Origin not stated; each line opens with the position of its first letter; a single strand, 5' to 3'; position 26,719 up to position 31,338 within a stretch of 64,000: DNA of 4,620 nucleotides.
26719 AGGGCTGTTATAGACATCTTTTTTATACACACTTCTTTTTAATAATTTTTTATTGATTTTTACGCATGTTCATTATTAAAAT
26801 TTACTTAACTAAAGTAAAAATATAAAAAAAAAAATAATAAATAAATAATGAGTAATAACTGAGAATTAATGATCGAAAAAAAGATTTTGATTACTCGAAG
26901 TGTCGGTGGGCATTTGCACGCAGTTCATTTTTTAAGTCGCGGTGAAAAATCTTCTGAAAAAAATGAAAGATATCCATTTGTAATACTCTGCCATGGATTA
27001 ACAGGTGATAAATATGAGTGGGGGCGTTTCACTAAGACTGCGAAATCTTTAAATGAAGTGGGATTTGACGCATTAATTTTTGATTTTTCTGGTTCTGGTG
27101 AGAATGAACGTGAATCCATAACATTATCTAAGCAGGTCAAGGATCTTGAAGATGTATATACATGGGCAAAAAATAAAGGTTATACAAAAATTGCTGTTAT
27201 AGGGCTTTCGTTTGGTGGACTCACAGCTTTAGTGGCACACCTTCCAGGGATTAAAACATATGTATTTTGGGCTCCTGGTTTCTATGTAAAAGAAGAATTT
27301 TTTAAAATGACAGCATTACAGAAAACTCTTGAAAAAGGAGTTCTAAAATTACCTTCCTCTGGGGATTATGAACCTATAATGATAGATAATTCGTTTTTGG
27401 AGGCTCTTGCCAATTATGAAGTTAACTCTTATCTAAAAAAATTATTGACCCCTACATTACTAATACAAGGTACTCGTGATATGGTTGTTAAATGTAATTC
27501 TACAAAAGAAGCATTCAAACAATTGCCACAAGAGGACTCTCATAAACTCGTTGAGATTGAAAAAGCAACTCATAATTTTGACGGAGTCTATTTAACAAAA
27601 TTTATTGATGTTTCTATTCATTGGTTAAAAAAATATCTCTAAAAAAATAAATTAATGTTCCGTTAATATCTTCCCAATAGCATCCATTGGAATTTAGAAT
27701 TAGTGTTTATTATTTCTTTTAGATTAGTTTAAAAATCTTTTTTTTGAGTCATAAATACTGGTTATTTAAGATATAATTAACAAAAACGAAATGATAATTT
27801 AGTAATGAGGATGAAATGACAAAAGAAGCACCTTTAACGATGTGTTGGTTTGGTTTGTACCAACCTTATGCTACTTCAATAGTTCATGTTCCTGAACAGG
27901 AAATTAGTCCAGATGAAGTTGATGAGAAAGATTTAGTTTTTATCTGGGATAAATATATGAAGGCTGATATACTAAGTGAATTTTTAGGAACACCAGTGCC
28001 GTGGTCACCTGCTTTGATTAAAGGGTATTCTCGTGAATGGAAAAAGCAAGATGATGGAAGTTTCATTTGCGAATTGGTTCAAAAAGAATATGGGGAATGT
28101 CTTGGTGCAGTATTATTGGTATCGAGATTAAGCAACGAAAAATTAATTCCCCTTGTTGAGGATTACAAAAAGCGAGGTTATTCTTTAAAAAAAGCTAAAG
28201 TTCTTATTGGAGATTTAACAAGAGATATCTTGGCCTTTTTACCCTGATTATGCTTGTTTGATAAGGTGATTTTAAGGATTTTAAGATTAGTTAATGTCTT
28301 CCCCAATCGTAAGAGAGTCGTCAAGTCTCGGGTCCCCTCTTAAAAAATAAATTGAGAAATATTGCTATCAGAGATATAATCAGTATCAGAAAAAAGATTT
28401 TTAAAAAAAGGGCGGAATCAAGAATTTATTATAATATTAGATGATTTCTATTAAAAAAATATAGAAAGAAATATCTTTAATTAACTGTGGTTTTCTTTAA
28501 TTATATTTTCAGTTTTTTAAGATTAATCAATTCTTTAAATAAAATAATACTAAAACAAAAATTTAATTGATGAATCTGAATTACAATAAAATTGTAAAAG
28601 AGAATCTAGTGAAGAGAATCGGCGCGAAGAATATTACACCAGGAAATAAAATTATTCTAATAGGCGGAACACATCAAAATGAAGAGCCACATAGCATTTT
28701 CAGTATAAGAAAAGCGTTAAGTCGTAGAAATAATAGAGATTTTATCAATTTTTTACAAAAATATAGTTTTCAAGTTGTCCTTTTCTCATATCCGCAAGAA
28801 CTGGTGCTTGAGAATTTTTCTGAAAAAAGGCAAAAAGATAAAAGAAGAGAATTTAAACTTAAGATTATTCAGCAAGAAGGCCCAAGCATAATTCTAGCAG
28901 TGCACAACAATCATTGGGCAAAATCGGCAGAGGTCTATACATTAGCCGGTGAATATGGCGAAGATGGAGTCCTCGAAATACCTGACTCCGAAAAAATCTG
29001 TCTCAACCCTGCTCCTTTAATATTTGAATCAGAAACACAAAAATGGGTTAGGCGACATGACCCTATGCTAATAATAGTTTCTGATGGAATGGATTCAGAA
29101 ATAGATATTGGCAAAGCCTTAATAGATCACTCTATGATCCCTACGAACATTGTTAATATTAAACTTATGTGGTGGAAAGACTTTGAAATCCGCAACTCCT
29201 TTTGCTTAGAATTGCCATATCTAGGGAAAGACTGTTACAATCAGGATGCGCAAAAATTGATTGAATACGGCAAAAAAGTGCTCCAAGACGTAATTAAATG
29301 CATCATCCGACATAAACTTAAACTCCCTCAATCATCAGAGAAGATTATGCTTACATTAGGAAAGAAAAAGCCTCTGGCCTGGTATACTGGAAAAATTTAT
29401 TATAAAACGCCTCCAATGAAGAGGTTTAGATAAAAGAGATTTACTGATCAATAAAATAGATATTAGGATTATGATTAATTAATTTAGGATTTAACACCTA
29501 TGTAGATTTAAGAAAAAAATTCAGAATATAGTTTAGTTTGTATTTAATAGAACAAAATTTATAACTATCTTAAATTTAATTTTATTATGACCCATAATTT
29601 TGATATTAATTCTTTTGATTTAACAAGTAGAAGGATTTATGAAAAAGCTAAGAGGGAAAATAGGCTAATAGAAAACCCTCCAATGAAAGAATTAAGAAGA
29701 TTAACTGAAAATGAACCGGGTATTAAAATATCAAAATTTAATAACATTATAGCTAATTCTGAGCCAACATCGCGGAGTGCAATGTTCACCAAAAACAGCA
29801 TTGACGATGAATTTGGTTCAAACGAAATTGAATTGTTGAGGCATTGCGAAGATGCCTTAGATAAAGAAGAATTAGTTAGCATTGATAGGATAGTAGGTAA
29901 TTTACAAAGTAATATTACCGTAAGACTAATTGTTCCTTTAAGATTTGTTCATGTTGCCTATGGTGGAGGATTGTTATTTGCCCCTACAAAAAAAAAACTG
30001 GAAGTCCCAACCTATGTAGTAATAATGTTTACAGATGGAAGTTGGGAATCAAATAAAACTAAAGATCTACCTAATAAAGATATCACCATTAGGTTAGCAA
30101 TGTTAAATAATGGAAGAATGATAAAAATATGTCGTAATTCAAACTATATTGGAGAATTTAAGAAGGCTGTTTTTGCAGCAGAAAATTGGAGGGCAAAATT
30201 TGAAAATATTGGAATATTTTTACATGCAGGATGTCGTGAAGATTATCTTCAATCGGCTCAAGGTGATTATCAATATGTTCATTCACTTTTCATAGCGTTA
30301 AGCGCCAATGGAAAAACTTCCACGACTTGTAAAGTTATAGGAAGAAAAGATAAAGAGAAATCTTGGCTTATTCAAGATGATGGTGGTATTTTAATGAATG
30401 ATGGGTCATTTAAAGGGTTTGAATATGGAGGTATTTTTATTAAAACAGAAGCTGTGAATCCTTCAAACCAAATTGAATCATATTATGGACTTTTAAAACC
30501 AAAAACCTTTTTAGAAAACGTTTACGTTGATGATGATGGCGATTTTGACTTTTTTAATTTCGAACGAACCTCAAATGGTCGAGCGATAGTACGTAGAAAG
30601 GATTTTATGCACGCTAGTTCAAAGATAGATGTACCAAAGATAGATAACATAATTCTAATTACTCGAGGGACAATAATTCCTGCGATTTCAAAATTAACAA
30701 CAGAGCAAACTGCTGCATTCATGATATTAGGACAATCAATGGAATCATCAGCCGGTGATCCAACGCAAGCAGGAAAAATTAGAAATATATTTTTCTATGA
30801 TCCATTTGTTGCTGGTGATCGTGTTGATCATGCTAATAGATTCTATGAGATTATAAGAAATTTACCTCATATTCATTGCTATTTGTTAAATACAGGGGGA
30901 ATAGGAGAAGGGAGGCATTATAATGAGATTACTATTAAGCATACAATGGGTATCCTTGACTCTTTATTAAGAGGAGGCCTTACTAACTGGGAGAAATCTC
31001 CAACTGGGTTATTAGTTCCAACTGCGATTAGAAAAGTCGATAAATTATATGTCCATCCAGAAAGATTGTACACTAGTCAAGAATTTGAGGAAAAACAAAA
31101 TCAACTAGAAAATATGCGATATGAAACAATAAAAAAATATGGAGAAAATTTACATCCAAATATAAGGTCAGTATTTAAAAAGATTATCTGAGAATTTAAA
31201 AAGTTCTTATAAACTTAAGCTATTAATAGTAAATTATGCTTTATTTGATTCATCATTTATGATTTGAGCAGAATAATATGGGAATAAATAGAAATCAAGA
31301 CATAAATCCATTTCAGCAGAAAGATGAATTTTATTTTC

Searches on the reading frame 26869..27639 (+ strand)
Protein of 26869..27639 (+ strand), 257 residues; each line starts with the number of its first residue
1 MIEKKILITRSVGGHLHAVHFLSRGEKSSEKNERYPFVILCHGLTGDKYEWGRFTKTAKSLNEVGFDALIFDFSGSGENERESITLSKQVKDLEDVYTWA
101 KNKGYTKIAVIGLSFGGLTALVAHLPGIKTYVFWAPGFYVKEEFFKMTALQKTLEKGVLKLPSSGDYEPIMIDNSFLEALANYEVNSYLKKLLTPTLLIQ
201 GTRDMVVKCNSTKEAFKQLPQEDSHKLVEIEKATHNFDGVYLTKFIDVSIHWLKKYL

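Call 50: search_protein_families(library=pfam, proteins=[window:26869-27639:+], max_evalue=0.0001)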
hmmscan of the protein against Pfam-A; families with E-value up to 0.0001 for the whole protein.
window:26869-27639:+ (257 aa): 7 families
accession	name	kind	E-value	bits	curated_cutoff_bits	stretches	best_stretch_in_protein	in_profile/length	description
PF12146.15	Hydrolase_4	-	2.2e-17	63.6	27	1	37-156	6-128/239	Serine aminopeptidase, S33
PF00561.26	Abhydrolase_1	-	2.6e-16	60.5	25.8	1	36-122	1-85/245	alpha/beta hydrolase fold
PF12697.13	Abhydrolase_6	-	7.9e-09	36.9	26.3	1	38-152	1-110/217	Alpha/beta hydrolase family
PF00326.27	Peptidase_S9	-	1.1e-07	32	22.6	1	56-236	5-188/213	Prolyl oligopeptidase family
PF02129.25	Peptidase_S15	-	6.5e-07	29.7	23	0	64-136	50-128/262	X-Pro dipeptidyl-peptidase (S15 family)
PF20434.5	BD-FAE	-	1.6e-05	24.9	26.8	0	30-218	8-214/215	BD-FAE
PF12740.14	PETase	-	2e-05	24.6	28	0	180-257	155-233/263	PET hydrolase-like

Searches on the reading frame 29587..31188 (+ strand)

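Call 51: search_protein_families(library=pfam, proteins=[window:29587-31188:+], max_evalue=0.0001)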
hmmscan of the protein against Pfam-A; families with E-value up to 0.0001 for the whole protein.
window:29587-31188:+ (534 aa): 1 family
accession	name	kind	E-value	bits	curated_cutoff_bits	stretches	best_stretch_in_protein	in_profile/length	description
PF01293.25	PEPCK_ATP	-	2.1e-41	142.5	26.5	1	83-486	74-464/465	Phosphoenolpyruvate carboxykinase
